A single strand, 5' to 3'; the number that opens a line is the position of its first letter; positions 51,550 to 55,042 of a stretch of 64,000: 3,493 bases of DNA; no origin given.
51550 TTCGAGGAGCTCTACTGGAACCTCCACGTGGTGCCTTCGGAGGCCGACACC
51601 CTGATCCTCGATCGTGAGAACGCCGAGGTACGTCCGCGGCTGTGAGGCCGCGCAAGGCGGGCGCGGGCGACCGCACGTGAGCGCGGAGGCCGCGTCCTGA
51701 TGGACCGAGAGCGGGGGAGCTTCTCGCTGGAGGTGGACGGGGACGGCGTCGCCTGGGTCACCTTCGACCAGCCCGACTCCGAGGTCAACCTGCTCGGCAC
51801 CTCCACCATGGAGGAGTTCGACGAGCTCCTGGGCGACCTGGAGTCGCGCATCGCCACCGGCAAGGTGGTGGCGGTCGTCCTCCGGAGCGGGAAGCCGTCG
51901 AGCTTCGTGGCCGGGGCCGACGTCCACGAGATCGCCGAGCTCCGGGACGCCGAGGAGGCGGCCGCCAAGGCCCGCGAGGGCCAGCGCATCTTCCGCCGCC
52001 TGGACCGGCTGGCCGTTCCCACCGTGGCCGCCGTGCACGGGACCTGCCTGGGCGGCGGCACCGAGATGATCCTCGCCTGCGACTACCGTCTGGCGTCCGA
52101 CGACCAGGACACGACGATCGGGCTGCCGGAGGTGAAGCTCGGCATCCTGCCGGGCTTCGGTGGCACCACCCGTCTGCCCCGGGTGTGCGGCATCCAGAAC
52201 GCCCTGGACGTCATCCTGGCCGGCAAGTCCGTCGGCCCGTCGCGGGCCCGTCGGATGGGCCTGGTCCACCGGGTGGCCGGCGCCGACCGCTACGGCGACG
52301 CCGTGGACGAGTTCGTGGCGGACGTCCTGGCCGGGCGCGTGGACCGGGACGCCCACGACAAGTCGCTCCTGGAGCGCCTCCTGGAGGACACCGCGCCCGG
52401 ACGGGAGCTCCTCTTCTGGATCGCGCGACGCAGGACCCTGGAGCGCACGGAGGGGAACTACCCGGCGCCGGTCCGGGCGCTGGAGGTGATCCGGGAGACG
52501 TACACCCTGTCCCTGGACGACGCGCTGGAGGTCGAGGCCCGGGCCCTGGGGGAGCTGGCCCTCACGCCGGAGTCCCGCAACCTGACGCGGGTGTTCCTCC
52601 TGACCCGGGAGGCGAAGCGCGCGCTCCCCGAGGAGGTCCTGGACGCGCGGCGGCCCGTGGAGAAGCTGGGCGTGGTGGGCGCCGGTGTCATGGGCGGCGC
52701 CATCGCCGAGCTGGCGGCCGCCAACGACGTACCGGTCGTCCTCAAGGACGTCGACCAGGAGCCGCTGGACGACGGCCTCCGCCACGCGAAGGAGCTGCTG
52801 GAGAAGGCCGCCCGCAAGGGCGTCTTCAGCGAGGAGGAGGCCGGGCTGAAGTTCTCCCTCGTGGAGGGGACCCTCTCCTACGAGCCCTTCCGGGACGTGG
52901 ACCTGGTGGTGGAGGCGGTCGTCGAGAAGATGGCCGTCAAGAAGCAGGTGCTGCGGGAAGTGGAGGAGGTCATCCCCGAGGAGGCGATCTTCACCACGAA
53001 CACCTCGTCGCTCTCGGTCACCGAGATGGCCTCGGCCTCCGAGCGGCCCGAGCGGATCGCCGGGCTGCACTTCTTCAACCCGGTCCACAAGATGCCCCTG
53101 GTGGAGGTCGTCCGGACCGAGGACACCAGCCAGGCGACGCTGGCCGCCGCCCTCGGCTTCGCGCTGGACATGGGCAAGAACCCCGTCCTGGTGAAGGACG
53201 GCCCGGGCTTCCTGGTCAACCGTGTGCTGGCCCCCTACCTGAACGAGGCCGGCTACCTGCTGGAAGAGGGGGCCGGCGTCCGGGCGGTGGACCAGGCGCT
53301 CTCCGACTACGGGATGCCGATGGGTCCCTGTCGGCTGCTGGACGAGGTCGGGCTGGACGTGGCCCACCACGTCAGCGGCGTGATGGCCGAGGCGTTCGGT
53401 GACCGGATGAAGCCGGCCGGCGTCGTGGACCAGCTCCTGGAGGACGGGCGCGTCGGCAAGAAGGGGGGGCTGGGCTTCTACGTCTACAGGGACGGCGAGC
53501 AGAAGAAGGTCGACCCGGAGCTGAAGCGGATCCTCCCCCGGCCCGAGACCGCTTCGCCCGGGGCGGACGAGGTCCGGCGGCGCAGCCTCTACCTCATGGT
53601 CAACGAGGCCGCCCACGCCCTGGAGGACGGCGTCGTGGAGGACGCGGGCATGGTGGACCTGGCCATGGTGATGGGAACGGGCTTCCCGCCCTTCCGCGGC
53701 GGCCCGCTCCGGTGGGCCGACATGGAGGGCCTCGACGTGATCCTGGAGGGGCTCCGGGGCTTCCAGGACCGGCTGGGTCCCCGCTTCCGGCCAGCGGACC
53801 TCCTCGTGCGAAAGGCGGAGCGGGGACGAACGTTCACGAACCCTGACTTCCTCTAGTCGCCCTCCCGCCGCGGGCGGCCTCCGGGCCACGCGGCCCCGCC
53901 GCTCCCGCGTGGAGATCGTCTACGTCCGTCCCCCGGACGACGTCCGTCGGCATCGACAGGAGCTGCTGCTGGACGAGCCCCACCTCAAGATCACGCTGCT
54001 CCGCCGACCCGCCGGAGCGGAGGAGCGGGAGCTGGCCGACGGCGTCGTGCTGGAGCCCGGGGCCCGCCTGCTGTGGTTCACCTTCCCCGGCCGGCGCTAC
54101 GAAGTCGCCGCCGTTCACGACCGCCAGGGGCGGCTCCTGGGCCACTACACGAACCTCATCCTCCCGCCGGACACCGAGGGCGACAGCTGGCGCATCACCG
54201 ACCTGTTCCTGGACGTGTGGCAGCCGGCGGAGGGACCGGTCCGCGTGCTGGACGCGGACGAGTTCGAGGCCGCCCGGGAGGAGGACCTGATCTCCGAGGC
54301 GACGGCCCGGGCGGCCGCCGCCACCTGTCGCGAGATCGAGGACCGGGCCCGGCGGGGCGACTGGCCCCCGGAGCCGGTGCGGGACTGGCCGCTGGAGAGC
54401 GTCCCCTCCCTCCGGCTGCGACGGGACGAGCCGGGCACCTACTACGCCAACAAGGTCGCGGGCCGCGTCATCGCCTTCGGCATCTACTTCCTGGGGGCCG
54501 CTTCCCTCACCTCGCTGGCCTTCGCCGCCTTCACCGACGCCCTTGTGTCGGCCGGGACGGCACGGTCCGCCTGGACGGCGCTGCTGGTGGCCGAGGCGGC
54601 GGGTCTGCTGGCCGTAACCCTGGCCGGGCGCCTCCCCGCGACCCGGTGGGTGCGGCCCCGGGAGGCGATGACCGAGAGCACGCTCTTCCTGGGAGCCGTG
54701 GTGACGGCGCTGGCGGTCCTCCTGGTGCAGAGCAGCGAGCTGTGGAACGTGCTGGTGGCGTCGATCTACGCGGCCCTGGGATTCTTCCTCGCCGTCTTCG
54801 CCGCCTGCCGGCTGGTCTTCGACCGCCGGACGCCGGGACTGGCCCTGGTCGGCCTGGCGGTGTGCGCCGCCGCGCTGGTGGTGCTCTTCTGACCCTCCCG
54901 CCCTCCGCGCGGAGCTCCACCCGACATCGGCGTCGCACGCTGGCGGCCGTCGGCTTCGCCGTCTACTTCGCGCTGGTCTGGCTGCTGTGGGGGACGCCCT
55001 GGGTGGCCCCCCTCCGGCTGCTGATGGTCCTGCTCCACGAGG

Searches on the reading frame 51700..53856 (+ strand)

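Call 71: search_protein_families(library=pfam, proteins=[window:51700-53856:+], max_evalue=0.00001)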
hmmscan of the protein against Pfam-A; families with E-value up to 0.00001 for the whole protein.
window:51700-53856:+ (718 aa): 4 families
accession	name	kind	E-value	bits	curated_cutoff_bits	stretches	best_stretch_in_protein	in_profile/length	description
PF02737.24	3HCDH_N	-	3.6e-59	200.1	22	1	322-500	1-179/180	3-hydroxyacyl-CoA dehydrogenase, NAD binding domain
PF00725.27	3HCDH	-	1e-38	132.2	22.1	2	503-596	1-97/97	3-hydroxyacyl-CoA dehydrogenase, C-terminal domain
PF00378.25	ECH_1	-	6.5e-34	117.8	27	1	15-197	4-178/251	Enoyl-CoA hydratase/isomerase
PF16113.10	ECH_2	-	1.2e-17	64.8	27.2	1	20-207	4-186/335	Enoyl-CoA hydratase/isomerase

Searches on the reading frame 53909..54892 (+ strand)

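Call 72: search_protein_families(library=pfam, proteins=[window:53909-54892:+], max_evalue=0.00001)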
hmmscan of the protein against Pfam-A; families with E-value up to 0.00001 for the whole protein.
window:53909-54892:+ (327 aa): 1 family
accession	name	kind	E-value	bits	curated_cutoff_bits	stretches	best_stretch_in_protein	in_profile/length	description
PF04167.18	DUF402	-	5.1e-15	55.8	23.9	1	55-119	4-68/68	Protein of unknown function (DUF402)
